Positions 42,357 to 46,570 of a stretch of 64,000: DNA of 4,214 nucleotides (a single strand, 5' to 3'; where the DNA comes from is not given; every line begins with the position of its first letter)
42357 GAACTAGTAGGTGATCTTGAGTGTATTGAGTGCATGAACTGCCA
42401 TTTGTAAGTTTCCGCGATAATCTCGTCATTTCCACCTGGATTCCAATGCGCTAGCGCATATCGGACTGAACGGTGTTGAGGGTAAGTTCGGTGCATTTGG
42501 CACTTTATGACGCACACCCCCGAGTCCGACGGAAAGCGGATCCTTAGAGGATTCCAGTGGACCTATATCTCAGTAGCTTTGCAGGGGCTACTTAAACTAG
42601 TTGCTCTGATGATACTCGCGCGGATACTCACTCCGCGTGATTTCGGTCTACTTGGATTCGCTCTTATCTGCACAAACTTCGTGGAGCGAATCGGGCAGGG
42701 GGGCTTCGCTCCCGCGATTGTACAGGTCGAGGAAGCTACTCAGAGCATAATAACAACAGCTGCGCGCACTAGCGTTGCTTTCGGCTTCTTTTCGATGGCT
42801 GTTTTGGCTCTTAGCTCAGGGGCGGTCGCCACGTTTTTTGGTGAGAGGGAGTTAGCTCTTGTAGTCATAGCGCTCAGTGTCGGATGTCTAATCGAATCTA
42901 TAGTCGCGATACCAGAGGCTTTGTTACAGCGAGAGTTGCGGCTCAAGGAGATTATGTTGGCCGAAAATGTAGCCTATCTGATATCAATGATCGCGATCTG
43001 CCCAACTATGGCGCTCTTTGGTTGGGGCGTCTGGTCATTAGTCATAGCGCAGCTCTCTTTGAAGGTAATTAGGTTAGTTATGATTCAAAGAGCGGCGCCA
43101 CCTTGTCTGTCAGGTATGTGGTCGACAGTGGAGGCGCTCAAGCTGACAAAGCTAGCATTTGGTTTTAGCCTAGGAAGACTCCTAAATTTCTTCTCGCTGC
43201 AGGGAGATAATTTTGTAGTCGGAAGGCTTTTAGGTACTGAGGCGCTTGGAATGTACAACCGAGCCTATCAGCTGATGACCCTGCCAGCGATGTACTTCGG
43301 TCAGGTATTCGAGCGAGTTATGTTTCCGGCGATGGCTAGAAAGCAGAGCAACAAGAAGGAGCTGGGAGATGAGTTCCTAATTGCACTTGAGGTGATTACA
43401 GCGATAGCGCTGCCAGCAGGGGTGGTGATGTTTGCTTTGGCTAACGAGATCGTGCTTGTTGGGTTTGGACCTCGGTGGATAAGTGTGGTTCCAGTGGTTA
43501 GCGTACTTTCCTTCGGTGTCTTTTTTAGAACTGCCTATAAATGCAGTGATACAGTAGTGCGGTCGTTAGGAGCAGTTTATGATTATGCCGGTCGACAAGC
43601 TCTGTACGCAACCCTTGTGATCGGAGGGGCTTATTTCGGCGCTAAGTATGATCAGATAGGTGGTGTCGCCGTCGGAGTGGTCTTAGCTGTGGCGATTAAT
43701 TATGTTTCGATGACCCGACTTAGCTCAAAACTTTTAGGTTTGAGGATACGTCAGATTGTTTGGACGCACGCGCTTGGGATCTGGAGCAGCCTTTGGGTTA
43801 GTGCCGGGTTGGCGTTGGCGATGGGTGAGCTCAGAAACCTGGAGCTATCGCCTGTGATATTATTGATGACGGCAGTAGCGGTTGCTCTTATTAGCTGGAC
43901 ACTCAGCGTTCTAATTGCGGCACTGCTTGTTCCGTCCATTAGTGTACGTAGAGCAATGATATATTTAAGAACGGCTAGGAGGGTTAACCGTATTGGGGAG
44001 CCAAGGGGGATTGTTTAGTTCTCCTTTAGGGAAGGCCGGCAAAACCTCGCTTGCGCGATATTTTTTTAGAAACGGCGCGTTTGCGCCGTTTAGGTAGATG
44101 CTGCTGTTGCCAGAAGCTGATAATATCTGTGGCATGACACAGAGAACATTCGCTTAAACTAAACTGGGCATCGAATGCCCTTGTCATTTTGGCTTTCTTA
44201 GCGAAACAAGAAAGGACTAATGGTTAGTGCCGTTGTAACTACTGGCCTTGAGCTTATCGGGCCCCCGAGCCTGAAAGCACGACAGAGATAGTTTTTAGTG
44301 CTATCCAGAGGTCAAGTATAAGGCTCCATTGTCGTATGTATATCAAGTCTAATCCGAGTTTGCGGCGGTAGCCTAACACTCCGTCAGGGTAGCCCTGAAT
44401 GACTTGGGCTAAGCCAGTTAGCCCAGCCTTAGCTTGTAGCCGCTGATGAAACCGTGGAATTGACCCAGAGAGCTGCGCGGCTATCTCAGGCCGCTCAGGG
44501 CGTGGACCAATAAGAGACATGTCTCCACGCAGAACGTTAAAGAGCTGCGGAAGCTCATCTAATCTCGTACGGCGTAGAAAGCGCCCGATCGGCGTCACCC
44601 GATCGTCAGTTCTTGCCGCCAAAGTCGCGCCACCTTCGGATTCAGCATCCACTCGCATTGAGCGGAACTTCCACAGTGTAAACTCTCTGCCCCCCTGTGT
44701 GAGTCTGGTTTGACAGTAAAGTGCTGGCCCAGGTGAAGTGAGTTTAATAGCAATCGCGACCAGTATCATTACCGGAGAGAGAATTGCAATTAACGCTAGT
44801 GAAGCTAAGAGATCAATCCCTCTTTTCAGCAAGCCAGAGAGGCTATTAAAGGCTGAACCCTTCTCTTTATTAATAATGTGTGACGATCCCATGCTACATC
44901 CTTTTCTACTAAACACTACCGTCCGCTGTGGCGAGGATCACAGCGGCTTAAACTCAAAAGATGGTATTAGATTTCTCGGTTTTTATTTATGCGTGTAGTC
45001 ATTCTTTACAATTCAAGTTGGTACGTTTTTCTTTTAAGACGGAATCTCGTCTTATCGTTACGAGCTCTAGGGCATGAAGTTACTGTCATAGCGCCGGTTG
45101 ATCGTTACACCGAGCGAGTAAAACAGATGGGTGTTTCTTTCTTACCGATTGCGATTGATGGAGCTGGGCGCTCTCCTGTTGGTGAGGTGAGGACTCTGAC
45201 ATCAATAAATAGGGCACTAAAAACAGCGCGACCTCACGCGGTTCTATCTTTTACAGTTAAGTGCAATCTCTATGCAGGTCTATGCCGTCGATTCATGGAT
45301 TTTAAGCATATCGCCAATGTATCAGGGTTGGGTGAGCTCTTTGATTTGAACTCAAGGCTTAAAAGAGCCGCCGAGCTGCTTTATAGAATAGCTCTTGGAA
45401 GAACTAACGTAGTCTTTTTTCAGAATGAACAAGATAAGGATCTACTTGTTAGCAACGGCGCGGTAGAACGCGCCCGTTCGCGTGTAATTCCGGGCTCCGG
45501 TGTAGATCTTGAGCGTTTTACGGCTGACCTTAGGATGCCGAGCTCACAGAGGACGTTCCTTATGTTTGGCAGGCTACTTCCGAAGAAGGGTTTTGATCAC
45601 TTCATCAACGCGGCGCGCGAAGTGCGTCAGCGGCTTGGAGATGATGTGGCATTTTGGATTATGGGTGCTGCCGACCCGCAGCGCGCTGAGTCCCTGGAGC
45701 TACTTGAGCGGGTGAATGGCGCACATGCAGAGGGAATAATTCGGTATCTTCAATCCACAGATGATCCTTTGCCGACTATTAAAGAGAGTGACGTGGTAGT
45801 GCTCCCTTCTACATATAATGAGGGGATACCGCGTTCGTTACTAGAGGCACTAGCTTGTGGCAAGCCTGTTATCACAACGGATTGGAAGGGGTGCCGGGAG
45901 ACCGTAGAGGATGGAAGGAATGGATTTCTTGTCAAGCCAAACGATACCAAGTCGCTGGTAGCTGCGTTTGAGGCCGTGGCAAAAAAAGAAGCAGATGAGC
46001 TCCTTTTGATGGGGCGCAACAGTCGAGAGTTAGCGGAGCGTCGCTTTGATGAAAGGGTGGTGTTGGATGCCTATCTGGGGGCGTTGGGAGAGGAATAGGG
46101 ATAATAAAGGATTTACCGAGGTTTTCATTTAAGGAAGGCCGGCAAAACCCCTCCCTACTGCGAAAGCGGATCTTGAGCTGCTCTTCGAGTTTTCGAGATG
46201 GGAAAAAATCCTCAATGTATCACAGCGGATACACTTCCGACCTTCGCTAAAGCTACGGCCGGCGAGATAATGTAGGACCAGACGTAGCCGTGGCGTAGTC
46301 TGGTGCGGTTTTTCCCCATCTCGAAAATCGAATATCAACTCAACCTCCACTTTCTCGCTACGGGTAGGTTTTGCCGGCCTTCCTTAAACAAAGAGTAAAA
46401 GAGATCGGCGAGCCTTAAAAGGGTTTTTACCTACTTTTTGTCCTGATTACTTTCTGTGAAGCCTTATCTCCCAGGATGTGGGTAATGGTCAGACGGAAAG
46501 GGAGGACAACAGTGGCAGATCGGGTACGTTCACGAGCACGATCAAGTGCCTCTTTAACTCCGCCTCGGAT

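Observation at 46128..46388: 261-bp MITE-like element with 22-bp perfect terminal inverted repeats, nested internal dyad symmetry and a solo end copy 2 kb away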

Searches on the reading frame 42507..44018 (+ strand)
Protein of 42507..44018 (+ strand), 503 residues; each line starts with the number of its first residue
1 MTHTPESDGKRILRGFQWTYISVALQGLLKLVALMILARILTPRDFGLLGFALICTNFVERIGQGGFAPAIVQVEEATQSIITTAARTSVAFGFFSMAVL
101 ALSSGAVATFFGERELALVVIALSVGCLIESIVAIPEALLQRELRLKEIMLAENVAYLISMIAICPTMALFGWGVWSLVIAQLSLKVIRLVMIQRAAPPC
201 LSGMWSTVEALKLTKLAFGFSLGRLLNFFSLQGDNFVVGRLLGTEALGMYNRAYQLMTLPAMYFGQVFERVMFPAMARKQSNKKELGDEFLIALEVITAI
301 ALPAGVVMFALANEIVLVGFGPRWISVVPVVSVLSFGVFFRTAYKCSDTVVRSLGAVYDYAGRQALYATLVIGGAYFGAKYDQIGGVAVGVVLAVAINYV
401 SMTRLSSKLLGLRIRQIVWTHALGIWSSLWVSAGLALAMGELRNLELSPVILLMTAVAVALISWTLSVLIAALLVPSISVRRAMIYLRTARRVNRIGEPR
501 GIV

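Call 38: search_protein_families(library=pfam, proteins=[window:42507-44018:+], max_evalue=0.001)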
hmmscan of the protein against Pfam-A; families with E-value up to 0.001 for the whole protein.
window:42507-44018:+ (503 aa): 2 families
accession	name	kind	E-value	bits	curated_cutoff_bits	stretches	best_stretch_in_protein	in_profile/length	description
PF13440.11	Polysacc_synt_3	-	7e-65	219.6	23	1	36-329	1-293/293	Polysaccharide biosynthesis protein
PF01943.22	Polysacc_synt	-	3.7e-29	102.4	28.2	1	12-278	1-272/274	Polysaccharide biosynthesis protein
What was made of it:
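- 42507..44018 (+): Wzx flippase gene. The type-B remnant starts 11 bp after its stop codon. Pfam Polysacc_synt_3 (call 38).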

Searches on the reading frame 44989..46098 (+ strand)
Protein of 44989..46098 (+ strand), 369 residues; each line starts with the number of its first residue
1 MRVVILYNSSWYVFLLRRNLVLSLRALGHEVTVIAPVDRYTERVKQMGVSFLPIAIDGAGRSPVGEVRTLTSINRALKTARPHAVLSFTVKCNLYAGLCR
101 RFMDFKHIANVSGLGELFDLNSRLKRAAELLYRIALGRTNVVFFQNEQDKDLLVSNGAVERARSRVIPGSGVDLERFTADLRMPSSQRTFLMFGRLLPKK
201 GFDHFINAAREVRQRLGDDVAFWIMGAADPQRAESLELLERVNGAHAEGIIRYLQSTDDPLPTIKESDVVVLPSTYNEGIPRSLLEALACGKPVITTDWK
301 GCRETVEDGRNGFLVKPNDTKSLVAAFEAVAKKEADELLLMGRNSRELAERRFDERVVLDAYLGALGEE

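Call 13: find_encoding_contigs(protein=window:44989-46098:+, flank=10000, max_places=10)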
Protein window:44989-46098:+ (369 aa): 3 contigs read that carry it; 3 places shown.
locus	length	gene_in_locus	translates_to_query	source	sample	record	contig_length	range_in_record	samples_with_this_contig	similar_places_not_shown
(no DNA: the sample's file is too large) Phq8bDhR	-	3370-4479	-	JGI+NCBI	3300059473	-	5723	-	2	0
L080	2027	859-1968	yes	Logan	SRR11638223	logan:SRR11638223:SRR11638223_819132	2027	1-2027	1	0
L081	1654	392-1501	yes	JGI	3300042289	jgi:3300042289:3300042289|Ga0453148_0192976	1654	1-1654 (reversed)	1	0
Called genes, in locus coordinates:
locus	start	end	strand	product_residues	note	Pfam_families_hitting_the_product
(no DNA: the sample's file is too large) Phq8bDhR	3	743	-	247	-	?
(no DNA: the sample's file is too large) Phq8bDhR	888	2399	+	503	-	PF01943:Polysacc_synt, PF13440:Polysacc_synt_3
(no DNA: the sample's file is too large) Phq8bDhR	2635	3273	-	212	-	PF02397:Bac_transf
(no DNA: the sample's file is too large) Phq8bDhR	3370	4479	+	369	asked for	PF13477:Glyco_trans_4_2 (weak), PF13439:Glyco_transf_4, PF13579:Glyco_trans_4_4, PF20706:GT4-conflict, PF00534:Glycos_transf_1, PF13692:Glyco_trans_1_4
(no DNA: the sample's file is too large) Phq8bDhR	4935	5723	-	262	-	?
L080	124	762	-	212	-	PF02397:Bac_transf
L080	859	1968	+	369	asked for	PF13477:Glyco_trans_4_2 (weak), PF13439:Glyco_transf_4, PF13579:Glyco_trans_4_4, PF20706:GT4-conflict, PF00534:Glycos_transf_1, PF13692:Glyco_trans_1_4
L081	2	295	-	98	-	?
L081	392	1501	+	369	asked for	PF13477:Glyco_trans_4_2 (weak), PF13439:Glyco_transf_4, PF13579:Glyco_trans_4_4, PF20706:GT4-conflict, PF00534:Glycos_transf_1, PF13692:Glyco_trans_1_4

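Call 38: search_protein_families(library=pfam, proteins=[window:44989-46098:+], max_evalue=0.001)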
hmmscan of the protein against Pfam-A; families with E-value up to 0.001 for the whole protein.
window:44989-46098:+ (369 aa): 7 families
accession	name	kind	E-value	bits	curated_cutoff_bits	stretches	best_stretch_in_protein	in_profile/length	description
PF13692.12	Glyco_trans_1_4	-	1.2e-31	110.3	27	1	188-330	2-139/142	Glycosyl transferases group 1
PF00534.26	Glycos_transf_1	-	1.3e-31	109.9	26.4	1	180-344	8-168/172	Glycosyl transferases group 1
PF13579.12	Glyco_trans_4_4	-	7.2e-14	52.9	29.7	1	18-168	8-156/158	Glycosyl transferase 4-like domain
PF20706.3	GT4-conflict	-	1.2e-11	44.7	26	1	163-326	174-335/385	Family 4 Glycosyltransferase in conflict systems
PF13439.12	Glyco_transf_4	-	1.1e-09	38.9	28.5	1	19-176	10-170/170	Glycosyltransferase Family 4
PF13477.12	Glyco_trans_4_2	-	1.1e-06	29.3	23.4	1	4-146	3-139/139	Glycosyl transferase 4-like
PF13524.12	Glyco_trans_1_2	-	0.00012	22.5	25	1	277-351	60-131/144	Glycosyl transferase-like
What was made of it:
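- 44989..46098 (+): GT4 glycosyltransferase gene. Its stop codon lies 34 bp before the MITE. Pfam Glycos_transf_1 and Glyco_trans_1_4 (call 38).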

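Call 53: list_cluster_members(proteins=[window:44989-46098:+, window:42507-44018:+, window:48929-50044:-])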
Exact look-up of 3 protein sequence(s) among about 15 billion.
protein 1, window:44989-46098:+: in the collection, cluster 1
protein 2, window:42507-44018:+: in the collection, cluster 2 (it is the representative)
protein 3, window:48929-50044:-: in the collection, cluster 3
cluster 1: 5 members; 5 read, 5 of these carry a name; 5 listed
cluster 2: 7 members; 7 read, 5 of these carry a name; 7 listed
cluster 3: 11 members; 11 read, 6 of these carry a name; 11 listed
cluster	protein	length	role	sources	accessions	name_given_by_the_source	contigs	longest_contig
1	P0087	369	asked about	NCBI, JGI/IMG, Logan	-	glycosyltransferase involved in cell wall biosynthesis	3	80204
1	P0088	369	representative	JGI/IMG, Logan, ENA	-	glycosyltransferase involved in cell wall biosynthesis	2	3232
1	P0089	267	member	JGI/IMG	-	glycosyltransferase involved in cell wall biosynthesis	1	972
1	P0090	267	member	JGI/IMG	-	glycosyltransferase involved in cell wall biosynthesis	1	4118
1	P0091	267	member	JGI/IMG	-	glycosyltransferase involved in cell wall biosynthesis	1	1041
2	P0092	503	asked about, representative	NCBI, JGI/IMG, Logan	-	PST family polysaccharide transporter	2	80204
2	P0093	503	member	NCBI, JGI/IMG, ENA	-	O-antigen/teichoic acid export membrane protein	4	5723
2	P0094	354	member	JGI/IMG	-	PST family polysaccharide transporter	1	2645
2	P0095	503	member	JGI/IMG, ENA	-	PST family polysaccharide transporter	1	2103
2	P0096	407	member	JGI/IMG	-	PST family polysaccharide transporter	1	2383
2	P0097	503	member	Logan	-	-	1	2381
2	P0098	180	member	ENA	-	-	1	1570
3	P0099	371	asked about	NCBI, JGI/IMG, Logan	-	polysaccharide export outer membrane protein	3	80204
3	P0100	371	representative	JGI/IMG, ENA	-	polysaccharide export outer membrane protein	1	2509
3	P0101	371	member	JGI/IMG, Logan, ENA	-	polysaccharide export outer membrane protein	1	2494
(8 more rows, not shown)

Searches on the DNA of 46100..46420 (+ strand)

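Call 8: search_dna_similar(query=window:46100-46420:+, collection=plasmids, mode=distant)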
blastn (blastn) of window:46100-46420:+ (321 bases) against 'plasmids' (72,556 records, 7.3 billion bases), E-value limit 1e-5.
No match.

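Call 60: search_dna_similar(query=window:46133-46383:+, collection=phages, mode=distant)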
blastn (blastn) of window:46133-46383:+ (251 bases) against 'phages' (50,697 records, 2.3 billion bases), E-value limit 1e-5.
No match.
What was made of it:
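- Tried and rejected: BLAST of the element against plasmids and phages (calls 8, 60).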

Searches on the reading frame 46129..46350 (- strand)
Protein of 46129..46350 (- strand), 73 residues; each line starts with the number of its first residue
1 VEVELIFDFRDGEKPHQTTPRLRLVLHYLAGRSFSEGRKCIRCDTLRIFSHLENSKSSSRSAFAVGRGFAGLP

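Call 14: find_encoding_contigs(protein=window:46129-46350:-, flank=5000, max_places=10)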
Protein window:46129-46350:- (73 aa): no gene with exactly this product is on record in the collection.
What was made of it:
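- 46129..46350 (-): The 73-aa ORF, which is spurious. No exact record in the collection (call 14).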

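Call 38: search_protein_families(library=pfam, proteins=[window:46129-46350:-], max_evalue=0.001)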
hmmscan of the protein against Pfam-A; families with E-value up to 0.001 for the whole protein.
window:46129-46350:- (73 aa): 0 families
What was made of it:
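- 46129..46350 (-): No Pfam match (call 38).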

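Call 57: find_homologous_proteins(query=window:46129-46350:-, max_evalue=0.001)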
Query window:46129-46350:- (73 aa): 3 proteins with E <= 0.001 among 3 candidates.
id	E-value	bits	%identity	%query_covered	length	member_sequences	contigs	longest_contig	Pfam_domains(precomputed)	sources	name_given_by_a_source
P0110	9.5e-24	100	67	74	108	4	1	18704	-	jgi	jgi:hypothetical protein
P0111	1.2e-12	65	74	52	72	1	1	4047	-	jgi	jgi:hypothetical protein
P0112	3.0e-5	41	92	34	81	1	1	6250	-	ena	-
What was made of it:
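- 46129..46350 (-): Only 3 weak 'hypothetical' hits among 5.8 billion protein clusters (call 57).
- On MITE (non-autonomous DDE-type DNA transposon): Its only ORF (73 aa) has no Pfam match (call 38) and only 3 'hypothetical' relatives among 5.8 billion protein clusters (call 57).
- Tried and rejected: Protein search with the 73-aa ORF (call 57).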

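Call 58: find_encoding_contigs(protein=P0110, flank=4000, max_places=3)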
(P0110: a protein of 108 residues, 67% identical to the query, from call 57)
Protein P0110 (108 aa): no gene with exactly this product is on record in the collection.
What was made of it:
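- Tried and rejected: The look-up of the best one failed (call 58), and so did the exact look-up of the ORF (call 14).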
